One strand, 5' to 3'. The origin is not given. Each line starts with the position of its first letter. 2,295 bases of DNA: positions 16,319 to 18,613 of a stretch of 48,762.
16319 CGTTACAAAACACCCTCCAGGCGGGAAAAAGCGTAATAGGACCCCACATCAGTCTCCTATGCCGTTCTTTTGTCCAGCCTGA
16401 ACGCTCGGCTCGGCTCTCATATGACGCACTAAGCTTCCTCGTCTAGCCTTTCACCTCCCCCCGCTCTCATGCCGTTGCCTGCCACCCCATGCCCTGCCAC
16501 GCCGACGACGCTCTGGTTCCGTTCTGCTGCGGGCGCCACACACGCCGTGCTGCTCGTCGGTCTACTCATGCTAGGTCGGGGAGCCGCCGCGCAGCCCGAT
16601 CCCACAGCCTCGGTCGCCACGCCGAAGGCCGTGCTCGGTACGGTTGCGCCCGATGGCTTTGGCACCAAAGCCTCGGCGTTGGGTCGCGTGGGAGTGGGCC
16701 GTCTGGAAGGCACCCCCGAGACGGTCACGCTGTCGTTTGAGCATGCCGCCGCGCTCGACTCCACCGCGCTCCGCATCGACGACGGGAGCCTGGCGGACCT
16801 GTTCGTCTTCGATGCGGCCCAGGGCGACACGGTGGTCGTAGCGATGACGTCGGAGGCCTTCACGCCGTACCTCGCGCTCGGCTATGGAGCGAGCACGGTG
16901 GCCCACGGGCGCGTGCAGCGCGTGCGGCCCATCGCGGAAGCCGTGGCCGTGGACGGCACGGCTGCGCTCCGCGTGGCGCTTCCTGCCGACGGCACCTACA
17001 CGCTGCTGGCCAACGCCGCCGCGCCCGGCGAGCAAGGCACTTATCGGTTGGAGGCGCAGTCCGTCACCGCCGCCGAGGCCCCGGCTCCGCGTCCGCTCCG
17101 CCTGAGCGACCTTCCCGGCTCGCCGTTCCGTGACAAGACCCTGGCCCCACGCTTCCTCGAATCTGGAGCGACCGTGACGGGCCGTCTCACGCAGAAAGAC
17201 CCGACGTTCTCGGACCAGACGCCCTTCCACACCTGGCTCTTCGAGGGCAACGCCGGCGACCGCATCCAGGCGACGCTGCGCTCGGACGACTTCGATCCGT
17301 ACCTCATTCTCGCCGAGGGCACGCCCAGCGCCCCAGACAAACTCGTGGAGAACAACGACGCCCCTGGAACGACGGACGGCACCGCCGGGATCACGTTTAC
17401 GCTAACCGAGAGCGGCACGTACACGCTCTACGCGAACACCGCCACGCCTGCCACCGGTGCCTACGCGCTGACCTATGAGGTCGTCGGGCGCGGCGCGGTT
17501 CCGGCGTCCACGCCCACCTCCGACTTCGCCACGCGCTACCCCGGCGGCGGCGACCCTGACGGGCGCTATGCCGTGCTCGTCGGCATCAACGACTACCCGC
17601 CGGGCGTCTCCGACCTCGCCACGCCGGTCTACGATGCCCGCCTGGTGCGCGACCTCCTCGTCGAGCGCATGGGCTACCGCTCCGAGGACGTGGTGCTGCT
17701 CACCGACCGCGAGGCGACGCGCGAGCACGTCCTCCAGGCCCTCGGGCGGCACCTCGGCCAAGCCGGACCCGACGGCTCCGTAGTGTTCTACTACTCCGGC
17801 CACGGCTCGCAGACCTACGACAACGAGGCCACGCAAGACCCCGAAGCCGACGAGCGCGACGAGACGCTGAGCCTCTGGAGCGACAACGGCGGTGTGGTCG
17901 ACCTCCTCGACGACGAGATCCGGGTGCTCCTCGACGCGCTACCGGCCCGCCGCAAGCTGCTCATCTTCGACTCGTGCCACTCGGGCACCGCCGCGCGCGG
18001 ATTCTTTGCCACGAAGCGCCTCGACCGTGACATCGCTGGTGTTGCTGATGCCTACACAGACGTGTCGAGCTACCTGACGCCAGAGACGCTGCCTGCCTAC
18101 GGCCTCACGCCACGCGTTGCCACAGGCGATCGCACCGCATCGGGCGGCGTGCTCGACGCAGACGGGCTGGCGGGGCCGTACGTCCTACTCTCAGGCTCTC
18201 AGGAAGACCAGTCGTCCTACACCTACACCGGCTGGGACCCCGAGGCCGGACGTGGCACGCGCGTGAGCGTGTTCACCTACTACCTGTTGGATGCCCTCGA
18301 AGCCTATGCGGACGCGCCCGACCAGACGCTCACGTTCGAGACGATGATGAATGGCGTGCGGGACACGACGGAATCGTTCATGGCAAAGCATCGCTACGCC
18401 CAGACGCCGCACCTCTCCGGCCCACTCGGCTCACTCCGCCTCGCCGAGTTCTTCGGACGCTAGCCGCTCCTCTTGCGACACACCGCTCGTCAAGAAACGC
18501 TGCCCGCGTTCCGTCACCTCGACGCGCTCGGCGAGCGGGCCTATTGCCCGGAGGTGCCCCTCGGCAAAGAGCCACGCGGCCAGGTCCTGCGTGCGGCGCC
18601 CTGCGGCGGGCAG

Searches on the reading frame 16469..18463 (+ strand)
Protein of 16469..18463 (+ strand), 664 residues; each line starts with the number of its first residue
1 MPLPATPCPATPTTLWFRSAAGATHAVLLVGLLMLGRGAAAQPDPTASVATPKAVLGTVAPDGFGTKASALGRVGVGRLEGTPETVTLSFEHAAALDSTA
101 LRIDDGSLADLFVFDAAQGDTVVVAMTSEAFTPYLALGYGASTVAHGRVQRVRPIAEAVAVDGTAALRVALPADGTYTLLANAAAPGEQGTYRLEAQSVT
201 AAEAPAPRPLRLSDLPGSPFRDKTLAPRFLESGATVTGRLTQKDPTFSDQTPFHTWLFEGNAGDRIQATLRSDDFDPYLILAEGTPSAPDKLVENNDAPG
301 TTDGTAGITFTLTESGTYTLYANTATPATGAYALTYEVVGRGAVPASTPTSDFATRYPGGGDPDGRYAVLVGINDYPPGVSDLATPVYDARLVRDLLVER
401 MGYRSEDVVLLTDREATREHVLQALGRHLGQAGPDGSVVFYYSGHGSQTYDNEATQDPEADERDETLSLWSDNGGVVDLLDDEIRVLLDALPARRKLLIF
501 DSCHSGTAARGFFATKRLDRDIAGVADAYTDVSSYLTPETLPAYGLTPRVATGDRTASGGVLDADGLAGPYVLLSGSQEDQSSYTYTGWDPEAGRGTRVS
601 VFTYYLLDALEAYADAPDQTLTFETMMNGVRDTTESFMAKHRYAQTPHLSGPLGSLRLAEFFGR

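Call 86: search_protein_families(library=pfam, proteins=[window:16469-18463:+], max_evalue=0.001)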
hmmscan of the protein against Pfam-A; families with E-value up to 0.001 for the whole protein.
window:16469-18463:+ (664 aa): 2 families
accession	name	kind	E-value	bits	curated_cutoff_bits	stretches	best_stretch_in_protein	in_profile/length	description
PF00656.27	Peptidase_C14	-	4.7e-20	72.7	21.4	1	366-650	2-224/233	Caspase domain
PF04151.21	PPC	-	7.5e-05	24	25.9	0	254-321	3-67/70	Bacterial pre-peptidase C-terminal domain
